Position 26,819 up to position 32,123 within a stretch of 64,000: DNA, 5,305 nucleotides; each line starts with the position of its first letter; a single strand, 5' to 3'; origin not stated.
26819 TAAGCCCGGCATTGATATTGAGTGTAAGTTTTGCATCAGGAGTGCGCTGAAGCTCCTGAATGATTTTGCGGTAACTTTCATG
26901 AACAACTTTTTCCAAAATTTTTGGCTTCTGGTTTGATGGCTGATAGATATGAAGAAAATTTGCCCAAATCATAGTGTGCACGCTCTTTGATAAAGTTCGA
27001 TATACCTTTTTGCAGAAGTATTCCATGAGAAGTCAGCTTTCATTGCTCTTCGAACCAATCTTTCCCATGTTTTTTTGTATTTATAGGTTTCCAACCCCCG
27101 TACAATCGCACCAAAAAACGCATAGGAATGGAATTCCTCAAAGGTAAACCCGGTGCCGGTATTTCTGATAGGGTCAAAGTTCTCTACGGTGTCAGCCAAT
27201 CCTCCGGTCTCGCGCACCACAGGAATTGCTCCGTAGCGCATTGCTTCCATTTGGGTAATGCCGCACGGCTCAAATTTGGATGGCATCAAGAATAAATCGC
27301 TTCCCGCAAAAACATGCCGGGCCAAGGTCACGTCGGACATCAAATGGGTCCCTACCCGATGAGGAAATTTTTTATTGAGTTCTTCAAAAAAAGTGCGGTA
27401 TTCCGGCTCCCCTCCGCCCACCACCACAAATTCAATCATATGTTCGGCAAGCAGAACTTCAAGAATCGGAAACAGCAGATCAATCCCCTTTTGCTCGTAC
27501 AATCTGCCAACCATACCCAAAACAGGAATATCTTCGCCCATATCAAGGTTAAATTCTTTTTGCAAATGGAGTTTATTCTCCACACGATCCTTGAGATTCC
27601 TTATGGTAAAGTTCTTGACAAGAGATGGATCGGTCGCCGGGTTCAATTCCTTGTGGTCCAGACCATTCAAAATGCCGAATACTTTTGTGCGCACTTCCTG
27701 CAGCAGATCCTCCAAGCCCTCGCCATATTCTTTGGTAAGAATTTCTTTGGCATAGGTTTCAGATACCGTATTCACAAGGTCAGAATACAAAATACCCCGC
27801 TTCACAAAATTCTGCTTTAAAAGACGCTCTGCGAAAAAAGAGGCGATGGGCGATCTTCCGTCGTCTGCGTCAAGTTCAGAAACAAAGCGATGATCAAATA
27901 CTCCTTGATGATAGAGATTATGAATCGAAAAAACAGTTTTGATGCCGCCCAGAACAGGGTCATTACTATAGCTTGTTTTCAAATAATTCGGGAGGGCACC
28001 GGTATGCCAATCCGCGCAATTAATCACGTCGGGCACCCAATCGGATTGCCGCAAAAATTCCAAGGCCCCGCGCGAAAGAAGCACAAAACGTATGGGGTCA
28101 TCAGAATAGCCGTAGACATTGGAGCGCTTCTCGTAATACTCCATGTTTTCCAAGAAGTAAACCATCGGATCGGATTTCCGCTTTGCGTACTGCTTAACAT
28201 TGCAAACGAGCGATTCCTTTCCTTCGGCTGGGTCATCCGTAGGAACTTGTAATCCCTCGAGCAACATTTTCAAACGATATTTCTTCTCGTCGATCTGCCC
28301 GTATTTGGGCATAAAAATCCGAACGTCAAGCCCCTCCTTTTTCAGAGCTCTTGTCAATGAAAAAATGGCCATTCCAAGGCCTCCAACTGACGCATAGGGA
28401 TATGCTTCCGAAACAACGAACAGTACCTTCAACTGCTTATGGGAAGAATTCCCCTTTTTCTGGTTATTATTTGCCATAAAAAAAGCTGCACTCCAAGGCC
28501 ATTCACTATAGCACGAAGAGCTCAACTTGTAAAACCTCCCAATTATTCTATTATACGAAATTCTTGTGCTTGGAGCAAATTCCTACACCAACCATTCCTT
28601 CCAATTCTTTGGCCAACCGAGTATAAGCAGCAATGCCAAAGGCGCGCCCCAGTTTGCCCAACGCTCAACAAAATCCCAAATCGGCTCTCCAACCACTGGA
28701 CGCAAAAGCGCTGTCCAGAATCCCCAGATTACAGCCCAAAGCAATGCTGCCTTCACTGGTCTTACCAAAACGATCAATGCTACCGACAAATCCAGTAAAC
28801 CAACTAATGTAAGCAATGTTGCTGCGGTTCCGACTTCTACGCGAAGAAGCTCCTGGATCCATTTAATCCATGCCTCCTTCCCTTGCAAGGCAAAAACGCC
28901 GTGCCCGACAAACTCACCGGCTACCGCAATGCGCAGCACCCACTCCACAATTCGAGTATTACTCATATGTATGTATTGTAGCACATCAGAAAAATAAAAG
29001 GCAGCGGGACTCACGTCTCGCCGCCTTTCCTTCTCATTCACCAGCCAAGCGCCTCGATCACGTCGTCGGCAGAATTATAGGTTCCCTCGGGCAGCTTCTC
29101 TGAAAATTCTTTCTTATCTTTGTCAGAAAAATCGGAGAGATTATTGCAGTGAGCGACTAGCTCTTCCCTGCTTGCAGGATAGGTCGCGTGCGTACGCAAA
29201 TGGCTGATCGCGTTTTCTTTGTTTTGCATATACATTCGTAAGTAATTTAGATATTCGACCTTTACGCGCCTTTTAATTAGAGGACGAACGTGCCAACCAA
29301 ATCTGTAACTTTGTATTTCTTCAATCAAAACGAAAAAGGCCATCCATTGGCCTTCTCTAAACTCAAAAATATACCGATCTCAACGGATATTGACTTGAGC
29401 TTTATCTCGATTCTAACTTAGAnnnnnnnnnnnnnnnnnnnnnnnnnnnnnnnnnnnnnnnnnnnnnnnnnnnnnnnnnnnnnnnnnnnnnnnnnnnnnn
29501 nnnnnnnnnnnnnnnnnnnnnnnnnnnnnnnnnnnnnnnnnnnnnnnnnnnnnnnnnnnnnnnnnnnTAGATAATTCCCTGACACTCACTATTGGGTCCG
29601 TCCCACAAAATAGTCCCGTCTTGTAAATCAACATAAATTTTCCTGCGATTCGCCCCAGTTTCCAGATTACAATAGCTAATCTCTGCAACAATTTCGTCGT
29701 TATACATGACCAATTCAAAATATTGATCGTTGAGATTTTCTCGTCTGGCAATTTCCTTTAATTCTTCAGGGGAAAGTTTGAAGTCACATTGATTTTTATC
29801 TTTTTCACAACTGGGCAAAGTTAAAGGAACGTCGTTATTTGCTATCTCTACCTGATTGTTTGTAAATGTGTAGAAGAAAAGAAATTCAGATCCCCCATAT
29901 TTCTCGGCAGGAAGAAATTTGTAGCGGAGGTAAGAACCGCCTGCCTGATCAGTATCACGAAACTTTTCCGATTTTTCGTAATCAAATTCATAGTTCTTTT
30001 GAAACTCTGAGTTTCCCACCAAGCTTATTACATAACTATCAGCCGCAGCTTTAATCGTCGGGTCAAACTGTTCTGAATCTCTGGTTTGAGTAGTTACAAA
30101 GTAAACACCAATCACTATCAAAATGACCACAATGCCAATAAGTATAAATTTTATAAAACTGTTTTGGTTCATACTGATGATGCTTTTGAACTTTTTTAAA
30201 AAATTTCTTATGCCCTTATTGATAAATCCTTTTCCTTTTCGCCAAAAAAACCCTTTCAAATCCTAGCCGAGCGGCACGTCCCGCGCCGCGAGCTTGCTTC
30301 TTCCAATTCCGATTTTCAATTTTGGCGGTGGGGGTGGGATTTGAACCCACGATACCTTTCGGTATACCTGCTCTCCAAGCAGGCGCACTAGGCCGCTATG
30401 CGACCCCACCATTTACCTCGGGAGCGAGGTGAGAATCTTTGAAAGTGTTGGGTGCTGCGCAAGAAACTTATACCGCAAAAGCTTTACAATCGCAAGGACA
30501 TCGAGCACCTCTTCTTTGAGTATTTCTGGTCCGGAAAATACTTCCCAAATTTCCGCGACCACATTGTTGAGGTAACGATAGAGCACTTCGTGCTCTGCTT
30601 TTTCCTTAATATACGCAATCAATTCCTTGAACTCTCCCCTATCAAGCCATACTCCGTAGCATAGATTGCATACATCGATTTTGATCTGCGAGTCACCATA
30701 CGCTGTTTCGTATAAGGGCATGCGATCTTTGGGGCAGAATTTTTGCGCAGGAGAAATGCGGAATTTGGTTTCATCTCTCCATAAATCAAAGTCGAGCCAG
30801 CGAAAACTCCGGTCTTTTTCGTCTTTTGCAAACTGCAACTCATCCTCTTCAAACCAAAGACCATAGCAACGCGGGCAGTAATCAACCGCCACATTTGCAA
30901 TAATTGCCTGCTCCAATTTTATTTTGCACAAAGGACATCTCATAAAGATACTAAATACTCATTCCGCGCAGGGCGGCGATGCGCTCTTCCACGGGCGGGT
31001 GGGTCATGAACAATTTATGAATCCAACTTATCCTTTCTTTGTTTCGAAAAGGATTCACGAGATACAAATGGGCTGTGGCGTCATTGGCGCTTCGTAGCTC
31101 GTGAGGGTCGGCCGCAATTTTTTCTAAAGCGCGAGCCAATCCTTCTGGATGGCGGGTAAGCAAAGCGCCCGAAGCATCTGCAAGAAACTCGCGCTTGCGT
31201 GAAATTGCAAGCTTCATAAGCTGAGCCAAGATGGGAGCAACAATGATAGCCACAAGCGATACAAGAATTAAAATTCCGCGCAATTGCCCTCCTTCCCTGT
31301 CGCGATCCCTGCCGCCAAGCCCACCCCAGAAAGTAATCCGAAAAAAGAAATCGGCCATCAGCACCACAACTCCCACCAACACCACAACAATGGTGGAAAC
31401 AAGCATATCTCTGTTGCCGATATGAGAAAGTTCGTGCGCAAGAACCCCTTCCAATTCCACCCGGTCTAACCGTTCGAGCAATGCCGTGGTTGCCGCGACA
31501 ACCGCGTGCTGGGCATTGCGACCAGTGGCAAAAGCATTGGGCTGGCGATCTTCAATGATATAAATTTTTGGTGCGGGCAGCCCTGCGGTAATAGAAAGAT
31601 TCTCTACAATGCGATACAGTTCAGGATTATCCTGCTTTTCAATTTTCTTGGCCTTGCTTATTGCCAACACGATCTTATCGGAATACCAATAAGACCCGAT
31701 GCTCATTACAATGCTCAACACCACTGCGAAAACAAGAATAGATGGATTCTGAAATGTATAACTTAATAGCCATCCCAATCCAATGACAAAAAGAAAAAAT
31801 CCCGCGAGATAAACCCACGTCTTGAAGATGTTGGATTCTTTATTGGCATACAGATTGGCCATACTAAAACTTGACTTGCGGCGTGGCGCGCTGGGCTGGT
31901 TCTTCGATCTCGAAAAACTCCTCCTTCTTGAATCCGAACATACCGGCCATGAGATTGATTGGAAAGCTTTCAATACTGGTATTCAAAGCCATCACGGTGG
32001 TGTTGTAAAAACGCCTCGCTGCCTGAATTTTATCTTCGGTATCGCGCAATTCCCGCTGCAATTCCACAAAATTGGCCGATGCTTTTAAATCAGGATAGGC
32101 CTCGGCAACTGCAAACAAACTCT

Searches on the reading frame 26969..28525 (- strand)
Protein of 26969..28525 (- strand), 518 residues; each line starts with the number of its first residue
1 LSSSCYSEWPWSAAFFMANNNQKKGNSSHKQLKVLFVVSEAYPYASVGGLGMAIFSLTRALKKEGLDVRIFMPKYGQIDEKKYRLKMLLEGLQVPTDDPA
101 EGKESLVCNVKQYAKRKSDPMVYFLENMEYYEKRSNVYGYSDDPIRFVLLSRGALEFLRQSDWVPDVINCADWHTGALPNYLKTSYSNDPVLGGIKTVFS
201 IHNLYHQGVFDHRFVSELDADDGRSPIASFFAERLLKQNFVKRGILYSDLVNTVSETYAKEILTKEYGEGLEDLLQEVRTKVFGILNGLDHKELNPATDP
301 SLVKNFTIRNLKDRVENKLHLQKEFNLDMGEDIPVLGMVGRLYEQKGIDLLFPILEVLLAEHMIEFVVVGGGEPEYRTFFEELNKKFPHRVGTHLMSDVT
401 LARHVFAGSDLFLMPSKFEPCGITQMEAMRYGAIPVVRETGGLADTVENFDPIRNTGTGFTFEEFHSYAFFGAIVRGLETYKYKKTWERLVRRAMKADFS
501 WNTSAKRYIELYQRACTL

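Call 67: search_protein_families(library=pfam, proteins=[window:26969-28525:-], max_evalue=0.0001)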
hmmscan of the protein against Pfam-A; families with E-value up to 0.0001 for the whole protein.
window:26969-28525:- (518 aa): 5 families
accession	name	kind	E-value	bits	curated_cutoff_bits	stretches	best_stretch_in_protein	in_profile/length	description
PF08323.17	Glyco_transf_5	-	1e-66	225.5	22.7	1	33-277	1-239/239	Starch synthase catalytic domain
PF00534.26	Glycos_transf_1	-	2.7e-17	63.3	26.4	1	330-476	12-154/172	Glycosyl transferases group 1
PF13692.12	Glyco_trans_1_4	-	2.9e-15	57.2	27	1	334-476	2-138/142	Glycosyl transferases group 1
PF13439.12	Glyco_transf_4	-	2.8e-07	31.2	28.5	1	47-264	1-150/170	Glycosyltransferase Family 4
PF20706.3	GT4-conflict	-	1.5e-05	24.6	26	1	338-506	202-383/385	Family 4 Glycosyltransferase in conflict systems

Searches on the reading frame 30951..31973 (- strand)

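Call 67: search_protein_families(library=pfam, proteins=[window:30951-31973:-], max_evalue=0.0001)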
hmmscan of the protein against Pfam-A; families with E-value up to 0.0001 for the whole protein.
window:30951-31973:- (340 aa): 1 family
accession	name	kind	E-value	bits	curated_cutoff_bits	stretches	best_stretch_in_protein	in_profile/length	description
PF01435.24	Peptidase_M48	-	3.1e-34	118.9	20.3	1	114-338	2-185/186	Peptidase family M48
